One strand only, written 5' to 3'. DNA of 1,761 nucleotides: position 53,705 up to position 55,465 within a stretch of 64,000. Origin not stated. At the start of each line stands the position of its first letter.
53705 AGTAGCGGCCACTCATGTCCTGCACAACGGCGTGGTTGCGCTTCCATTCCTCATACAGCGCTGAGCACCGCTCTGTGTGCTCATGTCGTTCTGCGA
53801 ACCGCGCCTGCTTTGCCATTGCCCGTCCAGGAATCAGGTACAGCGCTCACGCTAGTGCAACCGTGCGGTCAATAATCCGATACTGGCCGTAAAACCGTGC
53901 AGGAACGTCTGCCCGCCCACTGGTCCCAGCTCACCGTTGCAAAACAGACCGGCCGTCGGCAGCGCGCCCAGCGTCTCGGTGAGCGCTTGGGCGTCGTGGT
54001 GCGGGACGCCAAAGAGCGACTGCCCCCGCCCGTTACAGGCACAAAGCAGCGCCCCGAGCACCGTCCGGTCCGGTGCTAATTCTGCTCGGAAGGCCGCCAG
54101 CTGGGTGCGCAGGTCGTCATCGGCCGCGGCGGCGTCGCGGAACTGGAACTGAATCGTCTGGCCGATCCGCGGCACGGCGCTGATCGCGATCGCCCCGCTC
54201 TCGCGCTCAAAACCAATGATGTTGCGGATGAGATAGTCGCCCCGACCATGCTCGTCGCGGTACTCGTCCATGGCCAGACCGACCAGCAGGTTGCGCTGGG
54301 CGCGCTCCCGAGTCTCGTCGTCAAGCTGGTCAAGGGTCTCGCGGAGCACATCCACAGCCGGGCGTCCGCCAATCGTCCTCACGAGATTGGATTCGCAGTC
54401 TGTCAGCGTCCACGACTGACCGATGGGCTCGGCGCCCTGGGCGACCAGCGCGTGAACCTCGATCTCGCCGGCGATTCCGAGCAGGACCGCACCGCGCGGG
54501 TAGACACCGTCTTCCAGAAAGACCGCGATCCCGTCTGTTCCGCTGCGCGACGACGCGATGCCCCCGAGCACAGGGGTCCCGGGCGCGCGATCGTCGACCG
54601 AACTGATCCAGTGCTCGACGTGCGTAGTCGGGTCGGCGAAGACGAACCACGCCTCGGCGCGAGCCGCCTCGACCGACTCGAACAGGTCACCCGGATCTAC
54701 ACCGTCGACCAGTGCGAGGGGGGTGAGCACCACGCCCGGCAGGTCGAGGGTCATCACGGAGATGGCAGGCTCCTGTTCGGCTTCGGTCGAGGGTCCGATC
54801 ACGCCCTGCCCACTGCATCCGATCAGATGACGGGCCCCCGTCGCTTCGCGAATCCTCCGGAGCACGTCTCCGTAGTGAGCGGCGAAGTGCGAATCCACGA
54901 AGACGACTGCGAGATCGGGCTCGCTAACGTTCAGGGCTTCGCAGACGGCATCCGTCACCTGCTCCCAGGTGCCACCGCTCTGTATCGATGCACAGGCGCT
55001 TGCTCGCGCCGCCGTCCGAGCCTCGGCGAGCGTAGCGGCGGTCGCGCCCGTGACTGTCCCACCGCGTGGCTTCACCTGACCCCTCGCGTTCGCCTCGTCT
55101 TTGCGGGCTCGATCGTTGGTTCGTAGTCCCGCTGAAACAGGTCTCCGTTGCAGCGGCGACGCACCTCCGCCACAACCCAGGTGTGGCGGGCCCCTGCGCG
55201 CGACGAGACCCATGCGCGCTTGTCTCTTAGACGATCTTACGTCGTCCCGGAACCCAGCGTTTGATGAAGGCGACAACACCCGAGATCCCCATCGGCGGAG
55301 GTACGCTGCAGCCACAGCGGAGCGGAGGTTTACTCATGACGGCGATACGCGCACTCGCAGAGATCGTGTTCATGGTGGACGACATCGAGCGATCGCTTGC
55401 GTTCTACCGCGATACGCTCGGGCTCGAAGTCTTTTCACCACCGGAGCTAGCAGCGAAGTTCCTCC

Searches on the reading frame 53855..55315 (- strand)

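Call 47: search_protein_families(library=pfam, proteins=[window:53855-55315:-], max_evalue=0.0001)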
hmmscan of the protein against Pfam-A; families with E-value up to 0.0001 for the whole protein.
window:53855-55315:- (487 aa): 2 families
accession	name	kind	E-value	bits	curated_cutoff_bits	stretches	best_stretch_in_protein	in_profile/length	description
PF08495.15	FIST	-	2.2e-27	96.6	23.2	1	134-318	1-189/189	FIST N domain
PF10442.14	FIST_C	-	3.7e-21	76.1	28.5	1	320-465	1-131/131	FIST C domain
